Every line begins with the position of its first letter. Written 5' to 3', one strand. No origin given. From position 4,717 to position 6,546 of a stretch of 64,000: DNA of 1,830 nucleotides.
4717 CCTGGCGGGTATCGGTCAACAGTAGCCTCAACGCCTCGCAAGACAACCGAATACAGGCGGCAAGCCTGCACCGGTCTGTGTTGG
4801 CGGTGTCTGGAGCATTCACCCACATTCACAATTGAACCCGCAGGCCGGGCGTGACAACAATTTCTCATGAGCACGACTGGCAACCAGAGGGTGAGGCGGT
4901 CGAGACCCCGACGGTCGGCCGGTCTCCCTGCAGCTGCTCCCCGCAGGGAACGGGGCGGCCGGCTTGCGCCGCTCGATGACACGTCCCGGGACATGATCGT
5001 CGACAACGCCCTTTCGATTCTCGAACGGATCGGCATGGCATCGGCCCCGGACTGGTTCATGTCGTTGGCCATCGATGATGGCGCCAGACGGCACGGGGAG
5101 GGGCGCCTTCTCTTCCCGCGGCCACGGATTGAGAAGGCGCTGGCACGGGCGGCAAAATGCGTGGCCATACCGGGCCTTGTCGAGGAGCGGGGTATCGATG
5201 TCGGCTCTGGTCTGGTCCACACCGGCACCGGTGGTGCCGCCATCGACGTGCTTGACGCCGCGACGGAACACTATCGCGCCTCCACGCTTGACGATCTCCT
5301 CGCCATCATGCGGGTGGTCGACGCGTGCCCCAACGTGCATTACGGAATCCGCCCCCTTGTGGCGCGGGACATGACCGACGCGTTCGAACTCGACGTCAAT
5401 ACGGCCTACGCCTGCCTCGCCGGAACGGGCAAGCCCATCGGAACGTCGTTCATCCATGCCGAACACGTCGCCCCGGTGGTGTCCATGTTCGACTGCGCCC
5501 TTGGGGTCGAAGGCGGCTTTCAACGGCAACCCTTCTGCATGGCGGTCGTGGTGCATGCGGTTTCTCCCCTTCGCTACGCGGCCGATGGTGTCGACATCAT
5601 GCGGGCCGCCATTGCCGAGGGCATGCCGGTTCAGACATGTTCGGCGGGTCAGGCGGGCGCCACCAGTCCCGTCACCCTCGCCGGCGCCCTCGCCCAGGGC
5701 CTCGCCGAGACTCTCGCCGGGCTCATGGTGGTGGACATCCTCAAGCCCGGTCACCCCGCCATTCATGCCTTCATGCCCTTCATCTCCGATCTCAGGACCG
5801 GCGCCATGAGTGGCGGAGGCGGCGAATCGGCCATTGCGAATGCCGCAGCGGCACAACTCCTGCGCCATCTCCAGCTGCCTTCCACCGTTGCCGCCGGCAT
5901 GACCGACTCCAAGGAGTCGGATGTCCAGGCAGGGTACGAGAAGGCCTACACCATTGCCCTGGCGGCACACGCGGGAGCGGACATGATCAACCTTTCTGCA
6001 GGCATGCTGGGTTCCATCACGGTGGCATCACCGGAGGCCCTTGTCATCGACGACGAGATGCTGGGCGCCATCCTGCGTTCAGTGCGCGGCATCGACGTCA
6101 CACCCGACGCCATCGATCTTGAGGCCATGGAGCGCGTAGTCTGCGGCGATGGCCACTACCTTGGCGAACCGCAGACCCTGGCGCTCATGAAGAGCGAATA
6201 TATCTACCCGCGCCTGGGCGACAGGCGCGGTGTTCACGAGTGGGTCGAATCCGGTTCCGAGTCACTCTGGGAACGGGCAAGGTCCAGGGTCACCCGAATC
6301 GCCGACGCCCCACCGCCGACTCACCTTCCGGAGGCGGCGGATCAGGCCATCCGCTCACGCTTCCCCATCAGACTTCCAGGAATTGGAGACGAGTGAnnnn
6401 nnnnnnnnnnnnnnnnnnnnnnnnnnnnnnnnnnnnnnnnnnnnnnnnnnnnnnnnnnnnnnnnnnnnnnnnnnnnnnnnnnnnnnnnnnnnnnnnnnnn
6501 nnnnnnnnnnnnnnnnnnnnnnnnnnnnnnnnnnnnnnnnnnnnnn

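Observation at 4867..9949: Tightly packed MttB-family / SRPBCC / racemase-family / DMGDH-GcvT operon: candidate aerobic quaternary-amine demethylation route without a corrinoid partner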

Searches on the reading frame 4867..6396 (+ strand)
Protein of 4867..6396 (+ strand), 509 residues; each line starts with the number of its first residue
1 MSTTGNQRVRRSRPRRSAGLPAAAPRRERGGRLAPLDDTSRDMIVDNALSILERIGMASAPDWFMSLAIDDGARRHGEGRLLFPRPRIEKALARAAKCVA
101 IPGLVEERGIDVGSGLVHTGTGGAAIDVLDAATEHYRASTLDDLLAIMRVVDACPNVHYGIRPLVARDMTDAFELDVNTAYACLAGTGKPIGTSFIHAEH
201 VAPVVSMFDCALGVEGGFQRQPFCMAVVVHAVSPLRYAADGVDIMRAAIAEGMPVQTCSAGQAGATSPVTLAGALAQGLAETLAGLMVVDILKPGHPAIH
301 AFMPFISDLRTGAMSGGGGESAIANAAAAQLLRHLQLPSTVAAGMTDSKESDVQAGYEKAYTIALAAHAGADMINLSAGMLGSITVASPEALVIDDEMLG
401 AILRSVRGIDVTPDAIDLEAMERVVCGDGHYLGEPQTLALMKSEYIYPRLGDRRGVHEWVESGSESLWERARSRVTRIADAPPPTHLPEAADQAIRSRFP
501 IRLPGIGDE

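Call 3: search_protein_families(library=pfam, proteins=[window:4867-6396:+])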
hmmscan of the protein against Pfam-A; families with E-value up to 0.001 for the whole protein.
window:4867-6396:+ (509 aa): 1 family
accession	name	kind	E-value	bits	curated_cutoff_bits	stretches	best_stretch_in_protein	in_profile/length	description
PF06253.16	MTTB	-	8.4e-92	308.2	25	1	10-496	7-489/500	Trimethylamine methyltransferase (MTTB)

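Call 4: search_protein_families(library=ncbifam, proteins=[window:4867-6396:+])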
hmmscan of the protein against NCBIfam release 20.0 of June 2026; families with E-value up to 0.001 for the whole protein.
window:4867-6396:+ (509 aa): 1 family
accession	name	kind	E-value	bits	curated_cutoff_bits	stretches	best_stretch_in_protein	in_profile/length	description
TIGR02369.2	trimeth_pyl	equivalog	4.1e-79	266.3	525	1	43-496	13-462/469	[trimethylamine--corrinoid protein] Co-methyltransferase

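Call 9: find_homologous_proteins(query=window:4867-6396:+)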
Query window:4867-6396:+ (509 aa): 3480 proteins with E <= 0.001 among 8000 candidates; the best 120 are listed.
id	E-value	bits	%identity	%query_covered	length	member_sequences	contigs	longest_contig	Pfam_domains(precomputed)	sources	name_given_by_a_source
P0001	0.0e+0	1027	100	92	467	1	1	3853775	PF06253.17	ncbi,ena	-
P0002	8.9e-290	980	87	100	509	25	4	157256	PF06253.17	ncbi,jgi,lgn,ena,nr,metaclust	ncbi:MAG: trimethylamine methyltransferase family protein [bacterium]|nr:trimethylamine methyltransf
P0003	4.4e-288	974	87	100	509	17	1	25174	PF06253.17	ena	-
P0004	6.8e-249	845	85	89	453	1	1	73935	PF06253.17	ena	-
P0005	4.3e-228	776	80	89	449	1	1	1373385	PF06253.17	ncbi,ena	-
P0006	3.7e-218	743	71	94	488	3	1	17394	PF06253.17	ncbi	-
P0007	2.1e-213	728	67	96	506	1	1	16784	PF06253.17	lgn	-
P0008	4.9e-211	720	66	99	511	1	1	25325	PF06253.17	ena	-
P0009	8.5e-211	719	66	99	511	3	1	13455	PF06253.17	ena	-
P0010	2.3e-210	718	67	94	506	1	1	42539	PF06253.17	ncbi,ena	-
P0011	8.2e-210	716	66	97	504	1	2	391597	PF06253.17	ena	-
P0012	3.5e-208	710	65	97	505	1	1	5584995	PF06253.17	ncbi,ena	-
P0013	6.5e-208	710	67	98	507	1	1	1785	PF06253.17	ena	-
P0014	3.9e-207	707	67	97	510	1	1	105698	PF06253.17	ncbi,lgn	-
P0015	4.3e-207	707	67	96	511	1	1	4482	PF06253.17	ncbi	-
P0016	7.6e-207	706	66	98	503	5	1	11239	PF06253.17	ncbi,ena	-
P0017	1.0e-206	706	67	97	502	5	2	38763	PF06253.17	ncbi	-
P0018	1.0e-206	706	65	98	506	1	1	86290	PF06253.17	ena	-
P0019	1.2e-206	705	66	98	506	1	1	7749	PF06253.17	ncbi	-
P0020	2.4e-206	704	68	93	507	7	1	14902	PF06253.17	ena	-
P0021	2.9e-206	704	65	98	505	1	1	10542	PF06253.17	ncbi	-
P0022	3.3e-206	704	69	93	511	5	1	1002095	PF06253.17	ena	-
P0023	4.3e-206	704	67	94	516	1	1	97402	PF06253.17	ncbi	ncbi:MAG: trimethylamine methyltransferase family protein [Pseudomonadota bacterium]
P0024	4.9e-206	703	64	97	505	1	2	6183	PF06253.17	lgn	-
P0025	7.2e-206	703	66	93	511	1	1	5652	PF06253.17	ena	-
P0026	1.3e-205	702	70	93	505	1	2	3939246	PF06253.17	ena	-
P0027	1.4e-205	702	67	93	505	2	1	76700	PF06253.17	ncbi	-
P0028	1.5e-205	702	66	97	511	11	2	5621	PF06253.17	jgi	jgi:trimethylamine--corrinoid protein Co-methyltransferase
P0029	2.0e-205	701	66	97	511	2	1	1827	PF06253.17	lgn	-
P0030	4.1e-205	700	67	93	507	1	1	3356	PF06253.17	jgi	-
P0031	5.0e-205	700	65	97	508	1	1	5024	PF06253.17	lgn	-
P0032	5.2e-205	700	64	98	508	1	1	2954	PF06253.17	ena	-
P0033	5.5e-205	700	70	90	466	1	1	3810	PF06253.17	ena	-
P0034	5.6e-205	700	68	93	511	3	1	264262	PF06253.17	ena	-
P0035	7.5e-205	700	68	93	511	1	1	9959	PF06253.17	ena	-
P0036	1.2e-204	699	63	98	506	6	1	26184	PF06253.17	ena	-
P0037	1.6e-204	698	69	93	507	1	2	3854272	PF06253.17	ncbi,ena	-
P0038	2.0e-204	698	67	94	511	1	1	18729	PF06253.17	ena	-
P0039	2.2e-204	698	65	99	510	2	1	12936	PF06253.17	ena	-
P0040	3.2e-204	697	67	93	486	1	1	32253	PF06253.17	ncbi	ncbi:MAG: trimethylamine methyltransferase family protein [Pseudomonadota bacterium]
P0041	5.3e-204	697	66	98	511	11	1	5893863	PF06253.17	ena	-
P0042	7.1e-204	696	64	98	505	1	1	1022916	PF06253.17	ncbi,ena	-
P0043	1.3e-203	695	67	93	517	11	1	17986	PF06253.17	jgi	jgi:trimethylamine--corrinoid protein Co-methyltransferase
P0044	3.9e-203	694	67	93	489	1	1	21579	PF06253.17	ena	-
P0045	4.1e-203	694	65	98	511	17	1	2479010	PF06253.17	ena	-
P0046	4.7e-203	694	66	96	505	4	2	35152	PF06253.17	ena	-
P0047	6.1e-203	693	67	93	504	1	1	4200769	PF06253.17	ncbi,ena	-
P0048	7.2e-203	693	65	97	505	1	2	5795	PF06253.17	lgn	-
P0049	9.8e-203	693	65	97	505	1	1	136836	PF06253.17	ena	-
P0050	1.3e-202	692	64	94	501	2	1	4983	PF06253.17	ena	-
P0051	1.4e-202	692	68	94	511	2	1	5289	PF06253.17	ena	-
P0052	1.8e-202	692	65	93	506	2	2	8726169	PF06253.17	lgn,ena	-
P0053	2.5e-202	691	66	97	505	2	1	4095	PF06253.17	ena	-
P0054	3.9e-202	691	68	93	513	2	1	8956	PF06253.17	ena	-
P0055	4.5e-202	690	64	99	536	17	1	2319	PF06253.17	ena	-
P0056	4.7e-202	690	65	94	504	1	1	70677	PF06253.17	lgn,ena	-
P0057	5.0e-202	690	63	97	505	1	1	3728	PF06253.17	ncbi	ncbi:MAG: trimethylamine methyltransferase family protein [Pseudomonadota bacterium]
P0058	5.2e-202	690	68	93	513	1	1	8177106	PF06253.17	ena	-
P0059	5.7e-202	690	68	93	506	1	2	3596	PF06253.17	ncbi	-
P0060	6.7e-202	690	64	97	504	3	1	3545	PF06253.17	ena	-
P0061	6.7e-202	690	64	97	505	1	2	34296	PF06253.17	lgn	-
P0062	7.5e-202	690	65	97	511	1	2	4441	PF06253.17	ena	-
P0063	1.6e-201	689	63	94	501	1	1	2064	PF06253.17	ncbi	-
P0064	5.7e-201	687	63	97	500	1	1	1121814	PF06253.17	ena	-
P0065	1.2e-200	686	65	97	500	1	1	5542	PF06253.17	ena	-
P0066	2.2e-200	685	65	93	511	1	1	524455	PF06253.17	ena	-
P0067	2.3e-200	685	64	98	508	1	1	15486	PF06253.17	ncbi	-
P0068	3.3e-200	684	64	97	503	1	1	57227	PF06253.17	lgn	-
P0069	4.7e-200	684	65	93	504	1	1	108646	PF06253.17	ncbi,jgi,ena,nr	ncbi:MAG: trimethylamine methyltransferase family protein [Gammaproteobacteria bacterium]|nr:trimeth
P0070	6.6e-200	683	65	94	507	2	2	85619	PF06253.17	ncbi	-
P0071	1.2e-199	682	61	97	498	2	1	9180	PF06253.17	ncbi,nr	ncbi:MAG: trimethylamine methyltransferase family protein [Acidiferrobacterales bacterium]|nr:trimet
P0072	2.9e-199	681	63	98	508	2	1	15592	PF06253.17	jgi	jgi:trimethylamine---corrinoid protein Co-methyltransferase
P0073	2.9e-199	681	63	98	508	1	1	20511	PF06253.17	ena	-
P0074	3.1e-199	681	67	93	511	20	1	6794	PF06253.17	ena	-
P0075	3.3e-199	681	62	99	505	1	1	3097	PF06253.17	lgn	-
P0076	3.3e-199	681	64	93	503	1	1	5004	PF06253.17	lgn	-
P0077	3.8e-199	681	62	97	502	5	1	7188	PF06253.17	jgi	-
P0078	6.2e-199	680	64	99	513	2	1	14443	PF06253.17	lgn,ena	-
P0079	1.0e-198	679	62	98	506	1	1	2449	PF06253.17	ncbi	-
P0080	1.1e-198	679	62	97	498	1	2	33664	PF06253.17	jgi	-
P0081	1.7e-198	679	62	97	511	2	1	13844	PF06253.17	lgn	-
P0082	1.7e-198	679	62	96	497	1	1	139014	PF06253.17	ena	-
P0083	1.8e-198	678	63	98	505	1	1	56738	PF06253.17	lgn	-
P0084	2.1e-198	678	63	94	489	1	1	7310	PF06253.17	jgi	jgi:trimethylamine--corrinoid protein Co-methyltransferase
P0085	4.1e-198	677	61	98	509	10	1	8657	PF06253.17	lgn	-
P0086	5.2e-198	677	63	98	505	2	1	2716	PF06253.17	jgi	-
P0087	1.1e-197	676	61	97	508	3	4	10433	PF06253.17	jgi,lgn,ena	-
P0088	1.3e-197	676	62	97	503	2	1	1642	PF06253.17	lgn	-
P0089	2.0e-197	675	62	97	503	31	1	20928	PF06253.17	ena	-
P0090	2.6e-197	675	64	97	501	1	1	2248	PF06253.17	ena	-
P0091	2.7e-197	675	61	97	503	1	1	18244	PF06253.17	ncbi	ncbi:MAG: trimethylamine methyltransferase family protein [Pseudomonadota bacterium]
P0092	3.3e-197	674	62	97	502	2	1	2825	PF06253.17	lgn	-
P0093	3.3e-197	674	61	99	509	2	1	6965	PF06253.17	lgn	-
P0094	3.4e-197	674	62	95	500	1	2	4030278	PF06253.17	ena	-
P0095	4.7e-197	674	67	93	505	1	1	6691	PF06253.17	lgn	-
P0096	1.1e-196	673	62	97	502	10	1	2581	PF06253.17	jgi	jgi:trimethylamine---corrinoid protein Co-methyltransferase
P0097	1.2e-196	672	63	95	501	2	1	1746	PF06253.17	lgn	-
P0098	1.3e-196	672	65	93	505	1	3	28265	PF06253.17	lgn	-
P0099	1.6e-196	672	63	93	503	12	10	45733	PF06253.17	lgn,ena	-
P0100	2.3e-196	672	63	97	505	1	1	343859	PF06253.17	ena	-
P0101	2.8e-196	671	65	93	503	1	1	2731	PF06253.17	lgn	-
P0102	3.4e-196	671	65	93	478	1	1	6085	PF06253.17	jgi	jgi:trimethylamine--corrinoid protein Co-methyltransferase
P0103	5.1e-196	670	62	98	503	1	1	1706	PF06253.17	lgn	-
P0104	5.9e-196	670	61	99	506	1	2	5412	PF06253.17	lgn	-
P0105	6.4e-196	670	61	97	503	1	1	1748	PF06253.17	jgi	-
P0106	7.0e-196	670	62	97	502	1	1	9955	PF06253.17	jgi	-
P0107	8.2e-196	670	64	97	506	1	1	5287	PF06253.17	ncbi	-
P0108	8.2e-196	670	62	95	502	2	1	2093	PF06253.17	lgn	-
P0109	1.6e-195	669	62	97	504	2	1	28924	PF06253.17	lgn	-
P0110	1.9e-195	668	64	94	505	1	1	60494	PF06253.17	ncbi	-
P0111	2.8e-195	668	63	93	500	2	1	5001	PF06253.17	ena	-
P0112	4.4e-195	667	63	95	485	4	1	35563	PF06253.17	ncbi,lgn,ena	-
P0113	4.4e-195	667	62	97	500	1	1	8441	PF06253.17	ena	-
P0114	1.0e-194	666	61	94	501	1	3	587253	PF06253.17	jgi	-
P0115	1.3e-194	666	62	94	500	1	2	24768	PF06253.17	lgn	-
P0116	1.5e-194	666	61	97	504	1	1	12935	PF06253.17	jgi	-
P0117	1.6e-194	665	61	94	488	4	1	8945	PF06253.17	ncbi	-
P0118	1.6e-194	665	62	98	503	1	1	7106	PF06253.17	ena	-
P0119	1.7e-194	665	63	97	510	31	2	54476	PF06253.17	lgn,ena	-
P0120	1.9e-194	665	60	97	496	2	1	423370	PF06253.17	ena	-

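Call 14: find_encoding_contigs(protein=P0001, flank=10000, max_places=3)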
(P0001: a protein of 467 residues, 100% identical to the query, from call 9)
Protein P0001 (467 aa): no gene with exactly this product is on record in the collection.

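Call 18: find_related_loci(query=A1, collection=genome_contigs, flank=10000)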
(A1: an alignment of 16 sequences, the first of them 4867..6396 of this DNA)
Query A1 (509 aa) in genome_contigs; peptide patterns used: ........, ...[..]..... (x = any residue, [..] = any of these).
455 stretches matched a pattern; 223 encode a relative of the query (tblastn E <= 1e-3); the best 80 are kept; 80 distinct loci.
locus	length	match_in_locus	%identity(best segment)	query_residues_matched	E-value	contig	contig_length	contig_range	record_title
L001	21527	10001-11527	86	1-509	0e+0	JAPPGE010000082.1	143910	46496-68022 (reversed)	MAG: bacterium isolate RHO1_bin_48 NODE_234_length_143910_cov_10.559501, whole genome shotgun sequence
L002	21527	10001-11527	85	1-509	0e+0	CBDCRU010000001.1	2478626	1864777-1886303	MAG: Alphaproteobacteria bacterium isolate 004192cc-7be1-4318-a486-98437b1b10df genome assembly, contig: contig_1, whole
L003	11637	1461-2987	84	1-509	0e+0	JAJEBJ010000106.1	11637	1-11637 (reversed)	MAG: Alphaproteobacteria bacterium isolate jk18x9bins.14 k141_85113, whole genome shotgun sequence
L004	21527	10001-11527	84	1-509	0e+0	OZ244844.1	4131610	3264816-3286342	MAG: Alphaproteobacteria bacterium isolate d5e27bab-34fd-41d3-b671-866094b33863 genome assembly, chromosome: 1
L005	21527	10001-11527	85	1-509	0e+0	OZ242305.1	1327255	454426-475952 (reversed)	MAG: Alphaproteobacteria bacterium isolate 3b2a6145-dd22-4f5c-8966-122b708bad15 genome assembly, chromosome: 1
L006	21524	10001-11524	86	1-508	0e+0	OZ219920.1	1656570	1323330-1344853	MAG: Alphaproteobacteria bacterium isolate 577a58ff-f287-4036-b764-1fe737d1fd49 genome assembly, chromosome: 4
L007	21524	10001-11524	84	1-508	0e+0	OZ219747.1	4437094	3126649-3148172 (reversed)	MAG: Alphaproteobacteria bacterium isolate aa463369-b140-4e10-bdcd-729ab9309ae6 genome assembly, chromosome: 2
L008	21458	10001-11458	79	20-509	0e+0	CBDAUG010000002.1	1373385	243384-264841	MAG: Alphaproteobacteria bacterium isolate 85bc8abf-2a0b-40a6-bf12-b11200afe27e genome assembly, contig: contig_2, whole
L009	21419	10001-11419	67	30-503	0e+0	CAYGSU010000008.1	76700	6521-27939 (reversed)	MAG TPA_asm: uncultured Flavobacteriaceae bacterium isolate ERP117304_co2_140 genome assembly, contig: NODE_325_length_7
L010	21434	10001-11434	67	27-504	0e+0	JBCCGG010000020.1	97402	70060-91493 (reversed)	MAG: Pseudomonadota bacterium isolate P01_B01_bin.38 k141_4233385_length_97402_cov_21.8671, whole genome shotgun sequenc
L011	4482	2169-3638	67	17-503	0e+0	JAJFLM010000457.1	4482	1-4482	MAG: Deltaproteobacteria bacterium isolate OFTM19 OFTM19_456, whole genome shotgun sequence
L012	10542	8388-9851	66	21-503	0e+0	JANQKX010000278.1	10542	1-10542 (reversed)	MAG: Kiloniellaceae bacterium isolate PL25a_bin.3 k99_3645903, whole genome shotgun sequence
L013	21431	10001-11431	67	27-503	0e+0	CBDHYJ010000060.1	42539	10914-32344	MAG: Hyphomicrobiales bacterium isolate aed909f2-98c6-4b84-885f-341282523976 genome assembly, contig: contig_60, whole g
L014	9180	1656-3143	61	8-503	0e+0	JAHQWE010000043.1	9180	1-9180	MAG: Acidiferrobacterales bacterium isolate MAG.122 Posi_122-P17634, whole genome shotgun sequence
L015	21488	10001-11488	64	7-503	0e+0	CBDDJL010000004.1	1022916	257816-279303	MAG: Rhodospirillales bacterium isolate 31c28a96-7474-444d-91f1-dcec9bbdbe2f genome assembly, contig: contig_4, whole ge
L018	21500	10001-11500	62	9-505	0e+0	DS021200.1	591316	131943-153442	Olavius algarvensis Gamma 3 endosymbiont Gutless_Worm_Scaffold3 genomic scaffold, whole genome shotgun sequence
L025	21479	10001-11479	62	10-503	0e+0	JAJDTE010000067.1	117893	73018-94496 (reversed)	MAG: Gammaproteobacteria bacterium isolate jk18x11bins.53 k141_103236, whole genome shotgun sequence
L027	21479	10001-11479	62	10-503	0e+0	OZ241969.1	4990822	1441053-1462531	MAG: Candidatus Poriferihabitaceae bacterium isolate d30718d0-db98-4e6b-9c52-98a42f8724a6 genome assembly, chromosome: 1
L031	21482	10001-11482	61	10-503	0e+0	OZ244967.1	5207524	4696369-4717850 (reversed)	MAG: Granulosicoccaceae bacterium isolate 69fe04f5-5af2-44a6-ae30-c983e8064af8 genome assembly, chromosome: 1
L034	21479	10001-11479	63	10-503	0e+0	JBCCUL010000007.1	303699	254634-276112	MAG: Pseudomonadota bacterium isolate P01_E01_bin.13 k141_1807876_length_303699_cov_73.0946, whole genome shotgun sequen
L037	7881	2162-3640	62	10-503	0e+0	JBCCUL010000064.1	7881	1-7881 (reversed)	MAG: Pseudomonadota bacterium isolate P01_E01_bin.13 k141_92670_length_7881_cov_82.9547, whole genome shotgun sequence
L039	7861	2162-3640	62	10-503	0e+0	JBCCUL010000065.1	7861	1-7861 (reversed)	MAG: Pseudomonadota bacterium isolate P01_E01_bin.13 k141_100808_length_7861_cov_114.3352, whole genome shotgun sequence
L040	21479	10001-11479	63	10-503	0e+0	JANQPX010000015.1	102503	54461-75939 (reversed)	MAG: Geminicoccaceae bacterium isolate IP29b_bin.180 k99_2019292, whole genome shotgun sequence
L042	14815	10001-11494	61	8-503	0e+0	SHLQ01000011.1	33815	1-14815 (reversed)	MAG: Acidimicrobiales bacterium isolate MetaBAT.bin.19 NODE_149_length_33815_cov_7.138389, whole genome shotgun sequence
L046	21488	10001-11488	59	7-504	0e+0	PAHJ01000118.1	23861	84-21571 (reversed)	MAG: Geminicoccus sp. isolate MED756 MHASMcontig_701943, whole genome shotgun sequence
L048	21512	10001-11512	61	5-503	0e+0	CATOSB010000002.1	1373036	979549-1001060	MAG: uncultured Rhodobacteraceae bacterium isolate f94b6688-853e-4832-a164-06a7adc5b4b5 genome assembly, contig: contig_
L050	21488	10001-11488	61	7-503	0e+0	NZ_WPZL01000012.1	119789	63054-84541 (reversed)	Ruegeria lacuscaerulensis strain HKCCD5857 NODE_12, whole genome shotgun sequence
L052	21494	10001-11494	58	8-504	0e+0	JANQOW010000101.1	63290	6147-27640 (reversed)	MAG: Hyphomicrobiales bacterium isolate IP29b_bin.146 k99_2336782, whole genome shotgun sequence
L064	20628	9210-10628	62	29-501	5e-180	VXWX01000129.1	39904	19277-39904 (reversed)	MAG: Acidimicrobiaceae bacterium isolate SB0668_bin_28 NODE_469_length_39904_cov_130.260709, whole genome shotgun sequen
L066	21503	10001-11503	58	3-503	1e-179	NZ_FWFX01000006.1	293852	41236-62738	Roseovarius albus strain CECT 7450, whole genome shotgun sequence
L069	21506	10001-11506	59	5-503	5e-179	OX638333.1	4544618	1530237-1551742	MAG: uncultured Roseovarius sp. isolate 0960d9d8-4bad-4d80-bc08-db261909ad42 genome assembly, chromosome: 1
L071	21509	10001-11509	59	4-503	2e-178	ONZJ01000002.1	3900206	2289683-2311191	Rhodobacteraceae bacterium EL129 isolate unclassified Rhodobacteraceae strain EL129 genome assembly, contig: Contig_19,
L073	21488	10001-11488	57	7-504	9e-178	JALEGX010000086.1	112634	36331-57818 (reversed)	MAG: Rhodobacteraceae bacterium isolate HH_bin4 k97_89626, whole genome shotgun sequence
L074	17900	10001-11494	59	5-504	4e-178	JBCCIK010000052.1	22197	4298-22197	MAG: Pseudomonadota bacterium isolate P01_B01_bin.89 k141_3953053_length_22197_cov_119.0000, whole genome shotgun sequen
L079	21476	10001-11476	60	10-503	3e-177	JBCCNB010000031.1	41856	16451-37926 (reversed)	MAG: Pseudomonadota bacterium isolate P01_C01_bin.68 k141_778199_length_41856_cov_30.6943, whole genome shotgun sequence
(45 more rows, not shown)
